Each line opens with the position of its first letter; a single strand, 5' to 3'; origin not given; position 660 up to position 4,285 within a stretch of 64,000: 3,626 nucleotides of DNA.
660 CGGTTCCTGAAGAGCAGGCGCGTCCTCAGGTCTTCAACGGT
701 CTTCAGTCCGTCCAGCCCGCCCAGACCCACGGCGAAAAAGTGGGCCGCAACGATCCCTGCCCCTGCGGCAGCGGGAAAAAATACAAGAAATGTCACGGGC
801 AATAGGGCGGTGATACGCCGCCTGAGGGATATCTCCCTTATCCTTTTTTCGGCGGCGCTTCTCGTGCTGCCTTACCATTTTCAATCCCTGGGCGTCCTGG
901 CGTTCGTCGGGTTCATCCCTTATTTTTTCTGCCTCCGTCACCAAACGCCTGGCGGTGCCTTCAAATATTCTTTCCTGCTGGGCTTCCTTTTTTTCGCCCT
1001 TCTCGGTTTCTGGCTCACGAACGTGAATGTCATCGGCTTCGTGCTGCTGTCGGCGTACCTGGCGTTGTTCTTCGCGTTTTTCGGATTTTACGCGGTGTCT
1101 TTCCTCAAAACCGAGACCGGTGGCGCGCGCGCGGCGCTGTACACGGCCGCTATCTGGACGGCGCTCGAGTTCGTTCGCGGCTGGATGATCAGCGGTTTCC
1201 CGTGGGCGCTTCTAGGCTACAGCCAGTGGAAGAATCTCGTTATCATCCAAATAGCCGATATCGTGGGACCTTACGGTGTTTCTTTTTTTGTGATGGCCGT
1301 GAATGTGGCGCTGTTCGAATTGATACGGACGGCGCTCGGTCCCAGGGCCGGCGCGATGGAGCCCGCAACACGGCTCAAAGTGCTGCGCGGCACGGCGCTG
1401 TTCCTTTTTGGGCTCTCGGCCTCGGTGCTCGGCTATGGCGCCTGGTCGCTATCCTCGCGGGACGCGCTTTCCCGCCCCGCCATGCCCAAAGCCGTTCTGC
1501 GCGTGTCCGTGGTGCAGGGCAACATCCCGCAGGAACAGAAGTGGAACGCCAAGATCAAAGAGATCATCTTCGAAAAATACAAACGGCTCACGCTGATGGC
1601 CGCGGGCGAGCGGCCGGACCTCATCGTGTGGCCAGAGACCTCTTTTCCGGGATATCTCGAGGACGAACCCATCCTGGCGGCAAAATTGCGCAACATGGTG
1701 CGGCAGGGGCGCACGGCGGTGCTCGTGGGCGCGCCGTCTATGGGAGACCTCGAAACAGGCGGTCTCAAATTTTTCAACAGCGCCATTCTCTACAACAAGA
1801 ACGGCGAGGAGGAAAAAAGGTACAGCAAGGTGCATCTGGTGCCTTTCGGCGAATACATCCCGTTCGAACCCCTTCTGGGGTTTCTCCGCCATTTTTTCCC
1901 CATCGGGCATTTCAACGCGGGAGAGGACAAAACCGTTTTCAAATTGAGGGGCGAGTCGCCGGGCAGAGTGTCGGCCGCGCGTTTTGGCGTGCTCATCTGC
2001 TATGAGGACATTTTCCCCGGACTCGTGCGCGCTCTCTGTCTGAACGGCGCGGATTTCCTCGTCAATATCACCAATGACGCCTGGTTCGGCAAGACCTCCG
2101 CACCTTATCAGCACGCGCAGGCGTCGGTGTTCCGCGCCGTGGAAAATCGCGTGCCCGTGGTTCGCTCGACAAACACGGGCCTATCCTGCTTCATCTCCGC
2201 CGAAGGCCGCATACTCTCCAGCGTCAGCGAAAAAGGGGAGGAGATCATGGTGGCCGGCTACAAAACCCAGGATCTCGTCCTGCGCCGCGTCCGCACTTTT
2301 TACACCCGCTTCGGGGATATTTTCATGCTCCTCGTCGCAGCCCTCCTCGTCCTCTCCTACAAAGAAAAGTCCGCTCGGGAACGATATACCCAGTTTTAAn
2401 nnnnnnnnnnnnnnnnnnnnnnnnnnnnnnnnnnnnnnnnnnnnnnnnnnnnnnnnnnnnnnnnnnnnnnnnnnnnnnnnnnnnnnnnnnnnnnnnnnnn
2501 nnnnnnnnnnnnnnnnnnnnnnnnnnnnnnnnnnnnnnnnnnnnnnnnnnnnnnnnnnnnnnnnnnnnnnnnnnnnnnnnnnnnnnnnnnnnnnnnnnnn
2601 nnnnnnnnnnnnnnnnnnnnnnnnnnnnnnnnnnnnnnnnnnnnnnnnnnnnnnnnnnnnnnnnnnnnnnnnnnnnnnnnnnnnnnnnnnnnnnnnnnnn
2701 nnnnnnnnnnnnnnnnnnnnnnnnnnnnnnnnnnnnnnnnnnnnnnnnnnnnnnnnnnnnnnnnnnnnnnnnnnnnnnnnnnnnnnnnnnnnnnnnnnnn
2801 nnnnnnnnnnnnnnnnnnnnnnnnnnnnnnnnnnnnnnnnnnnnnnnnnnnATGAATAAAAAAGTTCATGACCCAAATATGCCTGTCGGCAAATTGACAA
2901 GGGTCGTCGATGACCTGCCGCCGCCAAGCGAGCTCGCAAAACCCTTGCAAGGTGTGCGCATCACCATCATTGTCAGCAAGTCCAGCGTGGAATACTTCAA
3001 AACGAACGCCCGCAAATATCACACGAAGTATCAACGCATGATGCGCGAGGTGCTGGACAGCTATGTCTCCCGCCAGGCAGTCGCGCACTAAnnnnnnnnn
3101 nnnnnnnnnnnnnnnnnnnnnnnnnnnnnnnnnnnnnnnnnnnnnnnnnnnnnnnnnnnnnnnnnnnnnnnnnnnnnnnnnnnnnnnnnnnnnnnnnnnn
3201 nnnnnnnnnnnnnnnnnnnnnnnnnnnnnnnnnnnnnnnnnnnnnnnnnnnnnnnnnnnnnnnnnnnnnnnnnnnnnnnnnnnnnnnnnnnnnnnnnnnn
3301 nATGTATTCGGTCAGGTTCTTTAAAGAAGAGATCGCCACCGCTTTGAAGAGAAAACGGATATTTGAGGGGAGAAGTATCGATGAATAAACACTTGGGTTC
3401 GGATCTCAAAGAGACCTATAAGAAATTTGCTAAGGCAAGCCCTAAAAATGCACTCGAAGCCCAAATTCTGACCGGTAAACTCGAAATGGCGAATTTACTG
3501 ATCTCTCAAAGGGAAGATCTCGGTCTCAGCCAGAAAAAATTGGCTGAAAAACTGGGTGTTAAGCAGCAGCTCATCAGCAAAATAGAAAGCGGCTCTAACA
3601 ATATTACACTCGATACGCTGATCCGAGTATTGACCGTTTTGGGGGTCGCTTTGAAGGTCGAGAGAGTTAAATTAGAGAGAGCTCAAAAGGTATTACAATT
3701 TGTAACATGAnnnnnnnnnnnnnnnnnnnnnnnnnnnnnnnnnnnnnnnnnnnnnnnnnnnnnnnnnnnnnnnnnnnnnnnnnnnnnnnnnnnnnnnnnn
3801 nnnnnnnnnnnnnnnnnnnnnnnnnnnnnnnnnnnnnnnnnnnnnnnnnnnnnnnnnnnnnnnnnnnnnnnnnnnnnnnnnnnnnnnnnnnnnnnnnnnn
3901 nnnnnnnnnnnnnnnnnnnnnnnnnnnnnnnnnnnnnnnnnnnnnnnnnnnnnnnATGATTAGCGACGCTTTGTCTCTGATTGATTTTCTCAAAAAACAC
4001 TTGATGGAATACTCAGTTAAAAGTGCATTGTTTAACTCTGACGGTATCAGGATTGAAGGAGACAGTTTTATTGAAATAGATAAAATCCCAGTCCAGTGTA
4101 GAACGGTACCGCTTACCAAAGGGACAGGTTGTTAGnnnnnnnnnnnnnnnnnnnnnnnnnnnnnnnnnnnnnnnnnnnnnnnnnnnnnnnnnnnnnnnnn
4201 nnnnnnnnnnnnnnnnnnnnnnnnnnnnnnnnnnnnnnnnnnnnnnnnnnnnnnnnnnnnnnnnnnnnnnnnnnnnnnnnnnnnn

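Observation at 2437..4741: A 2.3 kb AT-rich cassette island bounded by ~56 bp imperfect terminal inverted repeats, with no transposase or integrase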

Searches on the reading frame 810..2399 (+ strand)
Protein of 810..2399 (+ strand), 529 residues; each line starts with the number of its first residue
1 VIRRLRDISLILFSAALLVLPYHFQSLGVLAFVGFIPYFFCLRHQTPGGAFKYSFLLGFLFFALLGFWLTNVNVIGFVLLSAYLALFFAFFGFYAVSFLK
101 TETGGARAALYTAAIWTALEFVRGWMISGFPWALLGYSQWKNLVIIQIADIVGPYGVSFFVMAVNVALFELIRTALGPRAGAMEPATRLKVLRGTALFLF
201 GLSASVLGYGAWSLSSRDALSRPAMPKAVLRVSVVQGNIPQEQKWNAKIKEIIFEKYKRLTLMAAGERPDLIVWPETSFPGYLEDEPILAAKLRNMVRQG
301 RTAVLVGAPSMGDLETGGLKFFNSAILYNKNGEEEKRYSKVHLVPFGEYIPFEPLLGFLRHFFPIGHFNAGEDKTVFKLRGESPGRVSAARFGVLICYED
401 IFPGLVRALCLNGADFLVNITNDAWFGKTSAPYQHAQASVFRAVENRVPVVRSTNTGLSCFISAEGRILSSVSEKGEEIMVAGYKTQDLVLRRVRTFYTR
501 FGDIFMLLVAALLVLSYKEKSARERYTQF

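Call 7: search_protein_families(library=pfam, proteins=[window:810-2399:+], max_evalue=0.01)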
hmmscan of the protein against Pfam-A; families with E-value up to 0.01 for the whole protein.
window:810-2399:+ (529 aa): 2 families
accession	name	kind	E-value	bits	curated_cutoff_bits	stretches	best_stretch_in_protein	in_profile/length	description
PF00795.27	CN_hydrolase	-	7.3e-38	130.8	23.2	1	231-483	1-245/256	Carbon-nitrogen hydrolase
PF20154.4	LNT_N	-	4.2e-30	105.5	27.1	1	14-167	1-159/159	Apolipoprotein N-acyltransferase N-terminal domain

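Call 13: find_encoding_contigs(protein=window:810-2399:+, flank=10000, max_places=10)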
Protein window:810-2399:+ (529 aa): no gene with exactly this product is on record in the collection.

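Call 35: find_homologous_proteins(query=window:810-2399:+)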
Query window:810-2399:+ (529 aa): 7974 proteins with E <= 0.001 among 8000 candidates; the best 120 are listed.
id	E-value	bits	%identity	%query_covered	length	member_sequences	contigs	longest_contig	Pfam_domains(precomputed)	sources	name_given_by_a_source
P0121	0.0e+0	1185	100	100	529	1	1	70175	PF20154.5,PF00795.28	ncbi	-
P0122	1.7e-205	702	60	100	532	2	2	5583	PF20154.5,PF00795.28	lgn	-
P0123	2.4e-204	698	59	100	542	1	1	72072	PF20154.5,PF00795.28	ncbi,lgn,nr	ncbi:MAG: apolipoprotein N-acyltransferase [Candidatus Omnitrophica bacterium]|nr:apolipoprotein N-a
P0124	3.2e-204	698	60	96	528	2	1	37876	PF20154.5,PF00795.28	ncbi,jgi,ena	-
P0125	2.5e-202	691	60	100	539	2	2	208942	PF20154.5,PF00795.28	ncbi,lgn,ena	-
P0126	2.7e-202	691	60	99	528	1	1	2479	PF20154.5,PF00795.28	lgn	-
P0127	1.5e-201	689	58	100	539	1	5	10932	PF20154.5,PF00795.28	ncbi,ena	-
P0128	2.9e-201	688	60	100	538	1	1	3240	PF20154.5,PF00795.28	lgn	-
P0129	1.8e-200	685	60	100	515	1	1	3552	PF20154.5,PF00795.28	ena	-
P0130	1.1e-199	683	58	100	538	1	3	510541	PF20154.5,PF00795.28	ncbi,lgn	-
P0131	5.6e-199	680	59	100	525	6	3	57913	PF20154.5,PF00795.28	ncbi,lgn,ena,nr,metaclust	ncbi:MAG: apolipoprotein N-acyltransferase [Omnitrophica bacterium RIFCSPHIGHO2_02_FULL_51_18]|nr:MA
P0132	1.3e-198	679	60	99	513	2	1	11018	PF20154.5,PF00795.28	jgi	-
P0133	1.7e-198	679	59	98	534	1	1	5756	PF20154.5,PF00795.28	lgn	-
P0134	3.2e-198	678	58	100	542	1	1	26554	PF20154.5,PF00795.28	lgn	-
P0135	8.1e-198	676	59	100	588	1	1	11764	PF20154.5,PF00795.28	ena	-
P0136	1.9e-197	675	60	98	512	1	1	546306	PF20154.5,PF00795.28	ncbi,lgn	-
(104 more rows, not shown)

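Call 36: find_encoding_contigs(protein=P0121, flank=6000, max_places=3)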
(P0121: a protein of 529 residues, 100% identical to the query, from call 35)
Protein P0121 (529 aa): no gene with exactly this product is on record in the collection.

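Call 37: find_encoding_contigs(protein=P0125, flank=6000, max_places=3)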
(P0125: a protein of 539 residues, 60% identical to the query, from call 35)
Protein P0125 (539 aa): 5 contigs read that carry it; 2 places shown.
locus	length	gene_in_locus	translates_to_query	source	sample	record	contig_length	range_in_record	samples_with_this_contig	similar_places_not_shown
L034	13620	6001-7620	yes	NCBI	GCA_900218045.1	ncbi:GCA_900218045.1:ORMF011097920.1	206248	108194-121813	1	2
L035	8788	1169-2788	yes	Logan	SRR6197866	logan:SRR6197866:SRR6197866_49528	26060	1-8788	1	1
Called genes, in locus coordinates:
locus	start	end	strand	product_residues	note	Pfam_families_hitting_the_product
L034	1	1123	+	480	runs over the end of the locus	PF01541:GIY-YIG (faint), PF27096:UvrC_M, PF08459:UvrC_RNaseH_dom, PF14520:HHH_5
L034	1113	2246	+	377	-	-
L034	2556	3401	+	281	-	PF03462:PCRF, PF00472:RF-1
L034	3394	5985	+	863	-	PF07517:SecA_DEAD, PF00270:DEAD (faint), PF01043:SecA_PP_bind, PF21090:P-loop_SecA, PF07516:SecA_SW, PF02810:SEC-C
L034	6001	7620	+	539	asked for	PF20154:LNT_N, PF00795:CN_hydrolase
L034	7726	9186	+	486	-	PF01336:tRNA_anti-codon, PF00152:tRNA-synt_2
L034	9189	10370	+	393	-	PF12704:MacB_PCD, PF02687:FtsX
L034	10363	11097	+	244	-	PF00005:ABC_tran, PF02463:SMC_N (faint), PF13304:AAA_21 (faint)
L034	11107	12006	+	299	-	PF01063:Aminotran_4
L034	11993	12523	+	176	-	PF02151:UVR (weak)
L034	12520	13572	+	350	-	PF00217:ATP-gua_Ptrans, PF27454:McsB_C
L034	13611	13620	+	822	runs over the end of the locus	PF02861:Clp_N, PF23569:NBD_SMAX1, PF00004:AAA, PF17871:AAA_lid_9, PF00158:Sigma54_activat, PF00004:AAA, PF07724:AAA_2, PF07728:AAA_5, +8 more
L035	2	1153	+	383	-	?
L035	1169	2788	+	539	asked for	PF20154:LNT_N, PF00795:CN_hydrolase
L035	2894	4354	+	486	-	PF01336:tRNA_anti-codon, PF00152:tRNA-synt_2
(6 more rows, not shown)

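Call 38: find_encoding_contigs(protein=P0123, flank=6000, max_places=3)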
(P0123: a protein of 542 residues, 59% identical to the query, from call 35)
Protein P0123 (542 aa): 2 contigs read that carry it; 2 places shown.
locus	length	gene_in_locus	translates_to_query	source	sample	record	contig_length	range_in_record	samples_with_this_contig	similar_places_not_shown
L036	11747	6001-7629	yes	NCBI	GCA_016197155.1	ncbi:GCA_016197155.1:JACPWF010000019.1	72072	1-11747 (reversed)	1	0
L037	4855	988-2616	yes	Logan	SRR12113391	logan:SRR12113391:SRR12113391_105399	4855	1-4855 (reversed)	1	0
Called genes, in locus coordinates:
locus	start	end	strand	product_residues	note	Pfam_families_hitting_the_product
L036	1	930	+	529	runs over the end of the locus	PF03023:MurJ, PF13440:Polysacc_synt_3 (weak)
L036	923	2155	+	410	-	PF01541:GIY-YIG (weak), PF27096:UvrC_M, PF08459:UvrC_RNaseH_dom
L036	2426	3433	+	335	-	PF03462:PCRF, PF00472:RF-1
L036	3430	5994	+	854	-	PF07517:SecA_DEAD, PF01043:SecA_PP_bind, PF21090:P-loop_SecA, PF07516:SecA_SW, PF02810:SEC-C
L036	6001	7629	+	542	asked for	PF20154:LNT_N, PF00795:CN_hydrolase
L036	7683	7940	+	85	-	PF04221:RelB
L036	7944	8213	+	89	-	PF15738:YafQ_toxin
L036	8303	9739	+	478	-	PF01336:tRNA_anti-codon, PF00152:tRNA-synt_2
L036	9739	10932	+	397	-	PF12704:MacB_PCD, PF02687:FtsX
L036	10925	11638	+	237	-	PF00005:ABC_tran, PF02463:SMC_N (weak), PF13304:AAA_21 (faint)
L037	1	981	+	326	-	?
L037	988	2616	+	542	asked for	PF20154:LNT_N, PF00795:CN_hydrolase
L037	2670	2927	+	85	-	PF04221:RelB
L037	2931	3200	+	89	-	PF15738:YafQ_toxin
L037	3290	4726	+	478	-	PF01336:tRNA_anti-codon, PF00152:tRNA-synt_2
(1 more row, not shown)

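Call 66: find_encoding_contigs(protein=P0131, flank=5000, max_places=3)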
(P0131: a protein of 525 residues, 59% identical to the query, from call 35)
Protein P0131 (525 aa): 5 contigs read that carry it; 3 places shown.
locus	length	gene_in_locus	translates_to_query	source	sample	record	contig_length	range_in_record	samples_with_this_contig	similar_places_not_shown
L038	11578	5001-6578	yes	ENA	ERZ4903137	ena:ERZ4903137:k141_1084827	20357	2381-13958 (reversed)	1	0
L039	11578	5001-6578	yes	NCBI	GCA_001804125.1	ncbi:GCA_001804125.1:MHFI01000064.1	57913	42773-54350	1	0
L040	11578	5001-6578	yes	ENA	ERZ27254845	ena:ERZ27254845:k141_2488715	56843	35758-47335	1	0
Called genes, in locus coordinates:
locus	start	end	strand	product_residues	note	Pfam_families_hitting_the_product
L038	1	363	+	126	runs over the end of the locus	PF07883:Cupin_2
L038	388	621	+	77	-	-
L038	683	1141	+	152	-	PF23477:zf_Tbcl_2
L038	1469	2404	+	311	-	PF03462:PCRF, PF00472:RF-1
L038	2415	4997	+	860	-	PF07517:SecA_DEAD, PF00270:DEAD (faint), PF01043:SecA_PP_bind, PF21090:P-loop_SecA, PF07516:SecA_SW, PF02810:SEC-C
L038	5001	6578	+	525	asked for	PF20154:LNT_N, PF00795:CN_hydrolase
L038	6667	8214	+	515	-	PF01336:tRNA_anti-codon, PF00152:tRNA-synt_2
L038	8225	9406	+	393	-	PF12704:MacB_PCD, PF02687:FtsX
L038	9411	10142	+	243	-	PF00005:ABC_tran, PF02463:SMC_N (faint), PF13304:AAA_21 (faint)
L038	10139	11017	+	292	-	PF01063:Aminotran_4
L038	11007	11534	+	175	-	-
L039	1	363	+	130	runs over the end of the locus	PF07883:Cupin_2 (weak)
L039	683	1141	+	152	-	PF23477:zf_Tbcl_2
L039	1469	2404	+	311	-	PF03462:PCRF, PF00472:RF-1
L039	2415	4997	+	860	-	PF07517:SecA_DEAD, PF00270:DEAD (faint), PF01043:SecA_PP_bind, PF21090:P-loop_SecA, PF07516:SecA_SW, PF02810:SEC-C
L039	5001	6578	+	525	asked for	PF20154:LNT_N, PF00795:CN_hydrolase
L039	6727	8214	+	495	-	PF01336:tRNA_anti-codon, PF00152:tRNA-synt_2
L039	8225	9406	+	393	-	PF12704:MacB_PCD, PF02687:FtsX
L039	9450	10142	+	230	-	PF02463:SMC_N (faint), PF00005:ABC_tran, PF13304:AAA_21 (faint)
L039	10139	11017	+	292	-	PF01063:Aminotran_4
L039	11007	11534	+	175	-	-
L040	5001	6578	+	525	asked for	PF20154:LNT_N, PF00795:CN_hydrolase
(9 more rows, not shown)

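Call 67: find_encoding_contigs(protein=P0136, flank=5000, max_places=2)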
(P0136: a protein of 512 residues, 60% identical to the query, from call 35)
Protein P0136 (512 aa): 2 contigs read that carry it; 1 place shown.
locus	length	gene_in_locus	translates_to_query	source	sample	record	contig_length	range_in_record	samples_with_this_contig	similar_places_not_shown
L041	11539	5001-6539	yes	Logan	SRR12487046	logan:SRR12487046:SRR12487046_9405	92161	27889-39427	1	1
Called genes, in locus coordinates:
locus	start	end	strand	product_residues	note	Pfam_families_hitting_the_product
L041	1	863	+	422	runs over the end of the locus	PF01541:GIY-YIG (faint), PF27096:UvrC_M, PF08459:UvrC_RNaseH_dom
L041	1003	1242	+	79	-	-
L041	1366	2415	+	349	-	PF03462:PCRF, PF00472:RF-1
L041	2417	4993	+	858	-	PF07517:SecA_DEAD, PF00270:DEAD (faint), PF01043:SecA_PP_bind, PF21090:P-loop_SecA, PF07516:SecA_SW, PF02810:SEC-C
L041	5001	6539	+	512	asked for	PF20154:LNT_N, PF00795:CN_hydrolase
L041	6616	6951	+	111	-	-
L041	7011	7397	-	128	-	PF00072:Response_reg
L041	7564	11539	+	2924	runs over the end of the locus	PF03412:Peptidase_C39 (weak)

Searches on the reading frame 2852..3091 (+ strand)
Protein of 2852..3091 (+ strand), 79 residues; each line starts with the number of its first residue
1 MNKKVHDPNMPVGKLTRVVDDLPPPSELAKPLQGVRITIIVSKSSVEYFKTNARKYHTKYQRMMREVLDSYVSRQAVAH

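Call 7: search_protein_families(library=pfam, proteins=[window:2852-3091:+], max_evalue=0.01)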
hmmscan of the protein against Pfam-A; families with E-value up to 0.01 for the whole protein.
window:2852-3091:+ (79 aa): 1 family
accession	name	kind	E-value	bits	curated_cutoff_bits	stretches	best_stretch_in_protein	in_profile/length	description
PF14384.12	BrnA_antitoxin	-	0.0023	18.7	26.1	1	26-71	25-67/68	BrnA antitoxin of type II toxin-antitoxin system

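Call 80: search_protein_families(library=padloc, proteins=[window:2852-3091:+], max_evalue=0.01)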
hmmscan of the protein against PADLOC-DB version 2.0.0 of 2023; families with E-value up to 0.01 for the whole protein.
window:2852-3091:+ (79 aa): 0 families

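Call 81: search_protein_families(library=ncbifam, proteins=[window:2852-3091:+], max_evalue=0.01)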
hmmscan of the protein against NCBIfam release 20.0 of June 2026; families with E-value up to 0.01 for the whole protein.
window:2852-3091:+ (79 aa): 0 families

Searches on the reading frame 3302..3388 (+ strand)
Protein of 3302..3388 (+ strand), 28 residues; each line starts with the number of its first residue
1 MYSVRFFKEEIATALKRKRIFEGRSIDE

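Call 7: search_protein_families(library=pfam, proteins=[window:3302-3388:+], max_evalue=0.01)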
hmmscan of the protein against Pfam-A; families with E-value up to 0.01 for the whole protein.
window:3302-3388:+ (28 aa): 0 families

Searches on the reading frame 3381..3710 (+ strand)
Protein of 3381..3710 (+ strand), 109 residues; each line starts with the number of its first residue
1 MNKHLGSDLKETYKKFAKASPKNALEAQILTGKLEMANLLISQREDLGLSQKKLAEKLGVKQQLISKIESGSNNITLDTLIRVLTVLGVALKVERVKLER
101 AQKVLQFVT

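Call 7: search_protein_families(library=pfam, proteins=[window:3381-3710:+], max_evalue=0.01)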
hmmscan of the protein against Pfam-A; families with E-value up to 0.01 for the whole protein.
window:3381-3710:+ (109 aa): 6 families
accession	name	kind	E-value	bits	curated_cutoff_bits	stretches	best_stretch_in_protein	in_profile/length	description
PF01381.28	HTH_3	-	6.9e-16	58.5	23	1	42-91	3-52/55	Helix-turn-helix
PF13560.12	HTH_31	-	1.6e-09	38.3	27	1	37-90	3-57/64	Helix-turn-helix domain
PF12844.13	HTH_19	-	2.5e-07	30.9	30.2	1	44-89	8-53/64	Helix-turn-helix domain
PF13744.12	HTH_37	-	1.9e-06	28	27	1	27-93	10-77/80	Helix-turn-helix domain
PF13443.12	HTH_26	-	0.00024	21.7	22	1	46-90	8-53/63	Cro/C1-type HTH DNA-binding domain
PF13413.12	HTH_25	-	0.00038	20.7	24.6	1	40-71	2-33/62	Helix-turn-helix domain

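Call 80: search_protein_families(library=padloc, proteins=[window:3381-3710:+], max_evalue=0.01)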
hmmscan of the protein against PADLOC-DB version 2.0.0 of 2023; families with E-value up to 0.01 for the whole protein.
window:3381-3710:+ (109 aa): 24 families
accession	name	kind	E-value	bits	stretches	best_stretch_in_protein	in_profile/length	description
PDLC02926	HTH_VI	-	4.2e-10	37.8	1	42-92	8-58/92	-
PDLC03665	Control_protein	-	2.6e-08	32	1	43-92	16-66/77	control protein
PDLC04760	PDC-M64C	-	4.1e-08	31.5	1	43-91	34-82/93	-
PDLC04762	PDC-M64C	-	5.3e-07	27.6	1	46-93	38-86/97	-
PDLC04758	PDC-M64B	-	1.1e-06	27.1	1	30-95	25-91/123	-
PDLC03953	RmrA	-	1.6e-06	25.6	1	39-93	9-63/373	-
PDLC04775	PDC-M69A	-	3.2e-06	25.6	1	45-91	17-63/113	-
PDLC04757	PDC-M64B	-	6.4e-06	24.2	1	34-91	28-85/128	-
PDLC03947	RmrA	-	8.3e-06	22.9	1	40-91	16-67/383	-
PDLC04759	PDC-M64B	-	1.2e-05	23.3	1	34-92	25-83/135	-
PDLC03952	RmrA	-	3.1e-05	21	1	38-88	25-75/395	-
PDLC04142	capH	-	5e-05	22.3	1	39-92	10-63/103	capH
PDLC03671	Control_protein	-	7.1e-05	21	1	37-87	16-66/84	control protein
PDLC03944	RmrA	-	0.00012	19.3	1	46-88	17-59/384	-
PDLC03954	RmrA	-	0.00013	19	1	42-90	17-65/380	-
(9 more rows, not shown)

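Call 81: search_protein_families(library=ncbifam, proteins=[window:3381-3710:+], max_evalue=0.01)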
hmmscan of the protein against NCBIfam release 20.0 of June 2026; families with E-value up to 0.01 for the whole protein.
window:3381-3710:+ (109 aa): 17 families
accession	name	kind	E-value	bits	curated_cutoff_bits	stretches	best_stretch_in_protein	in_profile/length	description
TIGR03070.1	couple_hipB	subfamily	2.4e-15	56.2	71.65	1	35-91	2-58/58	type II toxin-antitoxin system Y4mF family antitoxin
NF007271.0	PRK09726.1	equivalog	1.1e-09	38.2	79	1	34-94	11-71/88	type II toxin-antitoxin system antitoxin HipB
NF041951.1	phage_RstR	subfamily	1e-08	35.4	80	1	35-91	2-58/108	RstR family transcriptional repressor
TIGR02607.1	antidote_HigA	equivalog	1.2e-07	31.4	47.7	1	45-89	17-61/81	HigA family addiction module antitoxin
TIGR00270.2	TIGR00270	equivalog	1.8e-07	31.1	110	1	37-97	77-137/159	multiprotein bridging factor aMBF1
NF006015.0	PRK08154.1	subfamily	2e-06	27.2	204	1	23-92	21-87/314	anaerobic benzoate catabolism transcriptional regulator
TIGR03830.1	CxxCG_CxxCG_HTH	subfamily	6.5e-06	26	61.8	1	33-84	63-116/127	type II TA system antitoxin MqsA family protein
NF007408.0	PRK09943.1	equivalog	1.3e-05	24.9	211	1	35-92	7-64/185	HTH-type transcriptional regulator PuuR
NF003162.0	PRK04140.1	equivalog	1.6e-05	24.1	263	1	38-94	129-184/317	transcriptional regulator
NF047948.1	male_kill_WMK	equivalog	3.8e-05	23.3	300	1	42-91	12-61/300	WO male-killing family protein Wmk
NF038310.1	lysogeny_AimR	equivalog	6.8e-05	22.1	70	1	43-87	4-48/365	AimR family lysis-lysogeny pheromone receptor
TIGR02612.1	mob_myst_A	hypoth_equivalog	0.00014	21.7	122.6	1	44-87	34-79/150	mobile mystery protein A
NF041493.1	MobT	equivalog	0.003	16.4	600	1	42-85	3-46/383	MobT family relaxase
NF038139.1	Reg_Aceta_RamB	equivalog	0.0031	16.2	700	1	43-90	10-57/465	acetate metabolism transcriptional regulator RamB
NF008109.0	PRK10856.1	equivalog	0.0035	17.1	208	1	38-75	17-54/334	cytoskeleton protein RodZ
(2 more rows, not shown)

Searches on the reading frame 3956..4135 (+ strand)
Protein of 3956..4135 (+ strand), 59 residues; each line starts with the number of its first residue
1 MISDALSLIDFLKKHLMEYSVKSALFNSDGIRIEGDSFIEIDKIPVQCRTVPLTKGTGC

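Call 7: search_protein_families(library=pfam, proteins=[window:3956-4135:+], max_evalue=0.01)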
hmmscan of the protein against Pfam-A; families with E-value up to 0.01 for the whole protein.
window:3956-4135:+ (59 aa): 0 families

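Call 59: search_protein_families(library=pfam, proteins=[window:3956-4132:+], max_evalue=0.01)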
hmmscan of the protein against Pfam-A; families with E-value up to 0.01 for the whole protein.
seq(59 aa): 0 families

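Call 80: search_protein_families(library=padloc, proteins=[window:3956-4135:+], max_evalue=0.01)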
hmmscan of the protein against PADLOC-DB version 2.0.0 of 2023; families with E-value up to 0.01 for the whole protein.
window:3956-4135:+ (59 aa): 0 families

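Call 81: search_protein_families(library=ncbifam, proteins=[window:3956-4135:+], max_evalue=0.01)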
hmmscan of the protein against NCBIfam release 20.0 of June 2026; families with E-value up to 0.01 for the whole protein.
window:3956-4135:+ (59 aa): 0 families
